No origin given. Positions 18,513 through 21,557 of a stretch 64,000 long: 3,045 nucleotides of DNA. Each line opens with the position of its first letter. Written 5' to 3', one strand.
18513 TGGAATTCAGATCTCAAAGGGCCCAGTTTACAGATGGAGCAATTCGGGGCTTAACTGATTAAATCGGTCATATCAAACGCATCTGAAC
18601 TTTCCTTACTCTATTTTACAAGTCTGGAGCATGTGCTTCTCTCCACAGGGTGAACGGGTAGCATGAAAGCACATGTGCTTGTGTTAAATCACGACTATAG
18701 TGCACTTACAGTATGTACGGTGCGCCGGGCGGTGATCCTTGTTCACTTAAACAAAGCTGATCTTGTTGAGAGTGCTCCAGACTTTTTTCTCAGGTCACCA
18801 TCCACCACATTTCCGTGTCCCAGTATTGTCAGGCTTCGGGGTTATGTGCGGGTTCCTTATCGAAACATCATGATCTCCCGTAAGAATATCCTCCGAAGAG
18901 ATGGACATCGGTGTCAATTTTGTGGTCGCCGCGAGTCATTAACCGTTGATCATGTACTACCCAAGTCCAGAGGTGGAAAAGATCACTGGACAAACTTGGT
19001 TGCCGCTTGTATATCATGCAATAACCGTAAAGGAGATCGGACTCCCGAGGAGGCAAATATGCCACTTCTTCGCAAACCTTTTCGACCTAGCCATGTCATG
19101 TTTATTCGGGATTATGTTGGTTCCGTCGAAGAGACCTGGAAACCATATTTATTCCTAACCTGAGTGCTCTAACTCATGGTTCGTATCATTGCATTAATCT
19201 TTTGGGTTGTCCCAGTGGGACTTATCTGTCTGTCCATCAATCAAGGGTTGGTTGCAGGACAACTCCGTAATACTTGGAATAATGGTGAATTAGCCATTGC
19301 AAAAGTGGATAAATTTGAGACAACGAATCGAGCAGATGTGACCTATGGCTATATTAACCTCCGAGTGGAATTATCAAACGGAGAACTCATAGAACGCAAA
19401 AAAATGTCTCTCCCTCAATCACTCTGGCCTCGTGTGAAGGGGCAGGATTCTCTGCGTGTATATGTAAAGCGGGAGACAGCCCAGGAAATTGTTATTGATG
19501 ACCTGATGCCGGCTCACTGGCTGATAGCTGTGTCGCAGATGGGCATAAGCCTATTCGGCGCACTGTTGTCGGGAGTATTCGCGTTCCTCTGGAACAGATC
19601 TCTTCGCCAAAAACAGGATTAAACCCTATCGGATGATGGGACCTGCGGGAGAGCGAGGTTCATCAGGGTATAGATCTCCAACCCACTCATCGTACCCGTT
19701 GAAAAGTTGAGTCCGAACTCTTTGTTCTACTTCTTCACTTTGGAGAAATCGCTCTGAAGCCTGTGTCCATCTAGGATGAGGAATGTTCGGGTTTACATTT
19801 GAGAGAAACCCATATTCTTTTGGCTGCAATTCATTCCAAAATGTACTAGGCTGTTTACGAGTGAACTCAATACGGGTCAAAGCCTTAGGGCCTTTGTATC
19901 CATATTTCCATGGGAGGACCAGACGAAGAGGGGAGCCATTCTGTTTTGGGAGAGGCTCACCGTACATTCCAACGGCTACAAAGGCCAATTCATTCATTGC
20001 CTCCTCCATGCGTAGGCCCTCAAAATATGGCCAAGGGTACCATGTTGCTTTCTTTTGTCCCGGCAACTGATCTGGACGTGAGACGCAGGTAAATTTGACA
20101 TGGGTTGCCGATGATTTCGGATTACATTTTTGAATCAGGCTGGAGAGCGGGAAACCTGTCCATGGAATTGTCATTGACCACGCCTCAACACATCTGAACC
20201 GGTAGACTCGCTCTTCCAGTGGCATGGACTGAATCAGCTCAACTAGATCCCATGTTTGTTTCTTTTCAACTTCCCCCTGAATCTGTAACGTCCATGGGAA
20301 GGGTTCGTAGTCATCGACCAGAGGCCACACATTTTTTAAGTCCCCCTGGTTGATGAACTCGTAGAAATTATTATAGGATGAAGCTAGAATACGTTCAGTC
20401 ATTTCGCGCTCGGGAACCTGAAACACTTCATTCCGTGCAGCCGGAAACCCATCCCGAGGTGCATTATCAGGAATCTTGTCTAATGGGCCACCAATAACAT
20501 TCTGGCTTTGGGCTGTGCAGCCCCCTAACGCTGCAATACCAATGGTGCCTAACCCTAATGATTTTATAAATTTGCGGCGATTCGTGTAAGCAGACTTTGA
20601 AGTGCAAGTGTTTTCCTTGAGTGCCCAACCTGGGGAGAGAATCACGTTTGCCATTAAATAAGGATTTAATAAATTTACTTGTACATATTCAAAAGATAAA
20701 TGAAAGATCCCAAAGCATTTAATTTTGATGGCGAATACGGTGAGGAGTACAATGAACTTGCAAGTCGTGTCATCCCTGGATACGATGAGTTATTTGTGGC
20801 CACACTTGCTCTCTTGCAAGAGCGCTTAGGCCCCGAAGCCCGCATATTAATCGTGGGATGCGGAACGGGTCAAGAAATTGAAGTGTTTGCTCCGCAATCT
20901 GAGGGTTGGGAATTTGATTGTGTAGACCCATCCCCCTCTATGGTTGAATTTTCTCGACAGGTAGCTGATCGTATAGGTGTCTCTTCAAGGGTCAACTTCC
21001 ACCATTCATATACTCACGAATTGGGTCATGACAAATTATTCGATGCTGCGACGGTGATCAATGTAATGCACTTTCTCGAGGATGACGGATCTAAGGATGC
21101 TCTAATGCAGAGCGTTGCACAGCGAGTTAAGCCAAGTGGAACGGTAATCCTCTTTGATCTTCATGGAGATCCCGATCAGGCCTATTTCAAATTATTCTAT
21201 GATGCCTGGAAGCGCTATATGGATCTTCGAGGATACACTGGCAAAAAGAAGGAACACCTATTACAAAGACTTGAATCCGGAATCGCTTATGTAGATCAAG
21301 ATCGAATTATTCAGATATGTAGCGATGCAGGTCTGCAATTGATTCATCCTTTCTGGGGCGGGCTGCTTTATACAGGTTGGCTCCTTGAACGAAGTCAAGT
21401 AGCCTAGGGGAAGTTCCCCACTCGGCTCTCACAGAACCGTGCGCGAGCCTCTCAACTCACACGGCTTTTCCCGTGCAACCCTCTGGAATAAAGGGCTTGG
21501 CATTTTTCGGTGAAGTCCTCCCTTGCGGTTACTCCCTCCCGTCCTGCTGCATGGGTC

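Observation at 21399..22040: Textbook group II intron domain V/VI with no maturase ORF, wedged between pgk and a methyltransferase gene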

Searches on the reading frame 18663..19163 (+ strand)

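Call 8: search_protein_families(library=pfam, proteins=[window:18663-19163:+], max_evalue=1)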
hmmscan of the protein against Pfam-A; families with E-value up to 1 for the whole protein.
window:18663-19163:+ (166 aa): 4 families
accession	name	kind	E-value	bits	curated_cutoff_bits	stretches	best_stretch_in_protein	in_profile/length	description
PF14279.12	HNH_5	-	2.2e-15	56.7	27.5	1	84-135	1-55/56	HNH endonuclease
PF01844.29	HNH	-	3.9e-14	53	21.4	1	84-126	1-47/47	HNH endonuclease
PF13395.12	HNH_4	-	3.2e-07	30.6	22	1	91-128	16-53/54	HNH endonuclease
PF02945.21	Endonuclease_7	-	0.14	12.5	23.6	1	70-126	12-66/82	Recombination endonuclease VII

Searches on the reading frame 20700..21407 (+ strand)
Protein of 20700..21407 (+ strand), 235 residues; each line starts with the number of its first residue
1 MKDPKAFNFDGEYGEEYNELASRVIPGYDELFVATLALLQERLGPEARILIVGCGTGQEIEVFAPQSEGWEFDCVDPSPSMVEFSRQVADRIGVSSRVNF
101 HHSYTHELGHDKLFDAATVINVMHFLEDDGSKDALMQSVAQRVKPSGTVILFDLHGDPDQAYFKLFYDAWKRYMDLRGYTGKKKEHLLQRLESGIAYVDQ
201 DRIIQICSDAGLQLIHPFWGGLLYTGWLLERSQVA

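Call 8: search_protein_families(library=pfam, proteins=[window:20700-21407:+], max_evalue=1)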
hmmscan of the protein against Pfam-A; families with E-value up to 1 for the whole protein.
window:20700-21407:+ (235 aa): 13 families
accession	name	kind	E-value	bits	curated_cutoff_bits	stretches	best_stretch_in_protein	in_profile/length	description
PF08242.18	Methyltransf_12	-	2.6e-13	51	30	1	50-148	1-97/98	Methyltransferase domain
PF13649.12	Methyltransf_25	-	3.7e-12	47.2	27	1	49-147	1-97/97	Methyltransferase domain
PF13489.12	Methyltransf_23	-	3.1e-11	43.7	27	1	36-216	13-163/164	Methyltransferase domain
PF08241.18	Methyltransf_11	-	2.5e-10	41.3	21.2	1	52-151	3-95/95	Methyltransferase domain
PF13847.12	Methyltransf_31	-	4.1e-08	33.5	27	1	47-153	5-111/145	Methyltransferase domain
PF01209.24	Ubie_methyltran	-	1.2e-06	28.5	20.1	1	47-215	49-216/233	ubiE/COQ5 methyltransferase family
PF06080.18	DUF938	-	0.0018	18.5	27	1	36-152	15-138/202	Protein of unknown function (DUF938)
PF05401.17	NodS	-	0.0024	18.2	24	1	40-151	38-144/201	Nodulation protein S (NodS)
PF01739.24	CheR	-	0.029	14.3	27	0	95-151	117-173/195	CheR methyltransferase, SAM binding domain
PF05175.20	MTS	-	0.09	12.8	23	1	39-115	24-100/170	Methyltransferase small domain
PF05268.17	GP38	-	0.11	12.8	25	1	105-184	3-78/218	Phage tail fibre adhesin Gp38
PF00289.28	Biotin_carb_N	-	0.12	13.3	25.5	1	192-221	55-84/110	Biotin carboxylase, N-terminal domain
PF05724.17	TPMT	-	0.21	11.7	26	1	42-83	34-73/218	Thiopurine S-methyltransferase (TPMT)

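Call 11: find_encoding_contigs(protein=window:20700-21404:+, flank=6000, max_places=6)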
Protein window:20700-21404:+ (235 aa): no gene with exactly this product is on record in the collection.

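Call 14: find_homologous_proteins(query=window:20700-21404:+, max_evalue=1e-10)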
Query window:20700-21404:+ (235 aa): 70 proteins with E <= 1e-10 among 364 candidates.
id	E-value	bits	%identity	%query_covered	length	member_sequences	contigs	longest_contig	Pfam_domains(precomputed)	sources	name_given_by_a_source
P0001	7.9e-158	541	100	100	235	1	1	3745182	PF13847.13,PF13489.13,PF13649.13,PF01209.25,PF08241.19,PF08242.19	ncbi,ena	-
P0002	2.9e-133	461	85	99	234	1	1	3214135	PF13847.13,PF13489.13,PF13649.13,PF01209.25,PF08241.19,PF08242.19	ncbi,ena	-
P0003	1.8e-119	416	79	98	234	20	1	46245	PF13847.13,PF13489.13,PF13649.13,PF08241.19,PF08242.19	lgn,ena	-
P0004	1.8e-119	416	77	98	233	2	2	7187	PF13847.13,PF13489.13,PF13649.13,PF08241.19,PF08242.19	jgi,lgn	-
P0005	3.2e-118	412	77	99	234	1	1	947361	PF13847.13,PF13489.13,PF13649.13,PF01209.25,PF08241.19,PF08242.19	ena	-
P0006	4.6e-118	411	77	98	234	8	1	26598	PF13847.13,PF13489.13,PF13649.13,PF08241.19,PF08242.19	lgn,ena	-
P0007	2.4e-117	409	77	98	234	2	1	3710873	PF13847.13,PF13489.13,PF13649.13,PF08241.19,PF08242.19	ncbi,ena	-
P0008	4.6e-117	408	75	98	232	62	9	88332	PF13847.13,PF13489.13,PF13649.13,PF08241.19,PF08242.19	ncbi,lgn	-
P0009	6.4e-116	404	76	98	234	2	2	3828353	PF13847.13,PF13489.13,PF13649.13,PF01209.25,PF08241.19,PF08242.19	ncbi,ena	-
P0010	6.8e-116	404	77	98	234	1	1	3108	PF13489.13,PF13649.13,PF08241.19,PF08242.19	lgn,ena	-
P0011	1.2e-113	397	74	98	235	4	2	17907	PF13847.13,PF13489.13,PF13649.13,PF08241.19,PF08242.19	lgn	-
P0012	5.2e-113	395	73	99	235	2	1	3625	PF13847.13,PF13489.13,PF13649.13,PF08241.19,PF08242.19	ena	-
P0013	3.2e-112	392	72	99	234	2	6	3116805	PF13847.13,PF13489.13,PF13649.13,PF08241.19,PF08242.19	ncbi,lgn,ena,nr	ncbi:MAG: class I SAM-dependent methyltransferase [Bacteroidetes bacterium]|nr:class I SAM-dependent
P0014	8.7e-112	391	73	99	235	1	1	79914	PF13847.13,PF13489.13,PF13649.13,PF08241.19,PF08242.19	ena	-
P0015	8.9e-112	391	73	98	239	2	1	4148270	PF13847.13,PF13489.13,PF13649.13,PF08241.19,PF08242.19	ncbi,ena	-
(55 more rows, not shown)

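Call 16: find_encoding_contigs(protein=P0001, flank=4000, max_places=3)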
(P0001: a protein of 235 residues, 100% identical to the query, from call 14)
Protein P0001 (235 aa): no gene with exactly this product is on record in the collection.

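Call 17: find_encoding_contigs(protein=P0002, flank=4000, max_places=3)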
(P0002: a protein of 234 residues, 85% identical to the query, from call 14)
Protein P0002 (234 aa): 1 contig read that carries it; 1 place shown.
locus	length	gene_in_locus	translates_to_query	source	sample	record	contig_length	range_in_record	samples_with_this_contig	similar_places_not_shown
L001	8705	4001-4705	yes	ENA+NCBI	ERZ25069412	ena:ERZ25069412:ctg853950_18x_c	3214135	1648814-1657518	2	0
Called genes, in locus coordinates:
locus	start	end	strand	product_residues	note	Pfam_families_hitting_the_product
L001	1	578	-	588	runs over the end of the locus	PF00860:Xan_ur_permease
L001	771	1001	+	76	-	-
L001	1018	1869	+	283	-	PF03476:MOSC_N, PF03473:MOSC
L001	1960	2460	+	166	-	PF01844:HNH, PF13395:HNH_4, PF14279:HNH_5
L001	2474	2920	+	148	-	-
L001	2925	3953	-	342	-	PF00174:Oxidored_molyb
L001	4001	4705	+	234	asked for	PF01209:Ubie_methyltran, PF13489:Methyltransf_23, PF13847:Methyltransf_31, PF08241:Methyltransf_11, PF08242:Methyltransf_12, PF13649:Methyltransf_25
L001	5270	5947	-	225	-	PF00535:Glycos_transf_2, PF13641:Glyco_tranf_2_3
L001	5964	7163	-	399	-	PF00162:PGK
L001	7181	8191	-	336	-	PF00044:Gp_dh_N, PF02800:Gp_dh_C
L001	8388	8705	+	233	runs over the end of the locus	PF00515:TPR_1 (faint)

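Call 31: find_encoding_contigs(protein=P0007, flank=4000, max_places=2)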
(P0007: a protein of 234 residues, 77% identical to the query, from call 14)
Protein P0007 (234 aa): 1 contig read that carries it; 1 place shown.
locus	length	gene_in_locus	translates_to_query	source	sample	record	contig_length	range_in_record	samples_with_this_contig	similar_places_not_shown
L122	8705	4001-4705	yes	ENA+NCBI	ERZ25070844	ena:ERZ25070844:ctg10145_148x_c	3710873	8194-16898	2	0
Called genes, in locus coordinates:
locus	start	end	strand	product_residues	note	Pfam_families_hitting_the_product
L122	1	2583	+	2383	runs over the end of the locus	PF20579:LapA (faint), PF03160:Calx-beta, PF03797:Autotransporter (faint)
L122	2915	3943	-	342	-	PF00174:Oxidored_molyb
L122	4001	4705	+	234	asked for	PF13489:Methyltransf_23, PF13847:Methyltransf_31 (weak), PF08241:Methyltransf_11, PF08242:Methyltransf_12, PF13649:Methyltransf_25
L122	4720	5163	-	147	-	PF01408:GFO_IDH_MocA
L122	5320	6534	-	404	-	PF00162:PGK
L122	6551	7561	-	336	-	PF00044:Gp_dh_N, PF02800:Gp_dh_C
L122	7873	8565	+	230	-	PF13432:TPR_16 (faint), PF14559:TPR_19 (faint), PF13424:TPR_12 (faint), PF13428:TPR_14 (faint), PF07719:TPR_2 (faint), PF00515:TPR_1 (faint)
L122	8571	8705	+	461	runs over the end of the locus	PF00072:Response_reg, PF00158:Sigma54_activat, PF14532:Sigma54_activ_2, PF07728:AAA_5 (faint), PF25601:AAA_lid_14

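Call 32: find_encoding_contigs(protein=P0003, flank=4000, max_places=2)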
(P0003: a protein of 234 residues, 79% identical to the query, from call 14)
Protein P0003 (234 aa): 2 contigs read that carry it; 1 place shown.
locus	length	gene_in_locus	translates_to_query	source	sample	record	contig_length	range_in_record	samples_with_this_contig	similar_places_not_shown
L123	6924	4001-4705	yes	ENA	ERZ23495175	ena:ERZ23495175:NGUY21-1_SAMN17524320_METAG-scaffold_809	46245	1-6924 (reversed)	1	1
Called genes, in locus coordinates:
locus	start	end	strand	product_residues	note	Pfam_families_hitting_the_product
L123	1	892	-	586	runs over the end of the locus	PF00860:Xan_ur_permease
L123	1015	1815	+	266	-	PF03476:MOSC_N, PF03473:MOSC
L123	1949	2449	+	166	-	PF01844:HNH, PF13395:HNH_4 (weak), PF14279:HNH_5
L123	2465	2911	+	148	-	-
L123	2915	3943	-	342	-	PF00174:Oxidored_molyb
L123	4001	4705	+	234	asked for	PF13489:Methyltransf_23, PF13847:Methyltransf_31, PF08241:Methyltransf_11, PF08242:Methyltransf_12, PF13649:Methyltransf_25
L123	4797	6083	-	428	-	PF01408:GFO_IDH_MocA, PF19051:GFO_IDH_MocA_C2, PF22725:GFO_IDH_MocA_C3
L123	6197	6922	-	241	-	?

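Call 33: find_encoding_contigs(protein=P0009, flank=4000, max_places=2)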
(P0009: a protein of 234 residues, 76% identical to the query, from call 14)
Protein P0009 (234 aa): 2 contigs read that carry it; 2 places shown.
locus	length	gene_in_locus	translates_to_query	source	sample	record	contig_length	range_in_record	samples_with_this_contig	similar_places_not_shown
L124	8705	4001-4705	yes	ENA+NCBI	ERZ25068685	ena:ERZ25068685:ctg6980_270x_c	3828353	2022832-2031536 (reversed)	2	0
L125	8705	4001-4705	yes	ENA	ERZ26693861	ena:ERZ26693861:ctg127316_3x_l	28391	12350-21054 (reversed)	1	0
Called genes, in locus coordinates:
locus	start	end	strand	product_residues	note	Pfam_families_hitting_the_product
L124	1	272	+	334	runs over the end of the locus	-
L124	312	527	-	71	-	-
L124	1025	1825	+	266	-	PF03476:MOSC_N, PF03473:MOSC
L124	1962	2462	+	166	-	PF01844:HNH, PF13395:HNH_4, PF14279:HNH_5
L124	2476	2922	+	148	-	-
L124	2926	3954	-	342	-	PF00174:Oxidored_molyb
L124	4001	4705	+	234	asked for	PF01209:Ubie_methyltran (weak), PF13489:Methyltransf_23, PF13847:Methyltransf_31, PF08241:Methyltransf_11, PF08242:Methyltransf_12, PF13649:Methyltransf_25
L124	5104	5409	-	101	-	-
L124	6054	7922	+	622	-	PF01609:DDE_Tnp_1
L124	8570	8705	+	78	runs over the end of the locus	-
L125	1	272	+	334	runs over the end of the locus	-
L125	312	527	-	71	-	-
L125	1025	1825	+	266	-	PF03476:MOSC_N, PF03473:MOSC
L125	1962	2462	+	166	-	PF01844:HNH, PF13395:HNH_4, PF14279:HNH_5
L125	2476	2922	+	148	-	-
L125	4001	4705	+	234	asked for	PF01209:Ubie_methyltran (weak), PF13489:Methyltransf_23, PF13847:Methyltransf_31, PF08241:Methyltransf_11, PF08242:Methyltransf_12, PF13649:Methyltransf_25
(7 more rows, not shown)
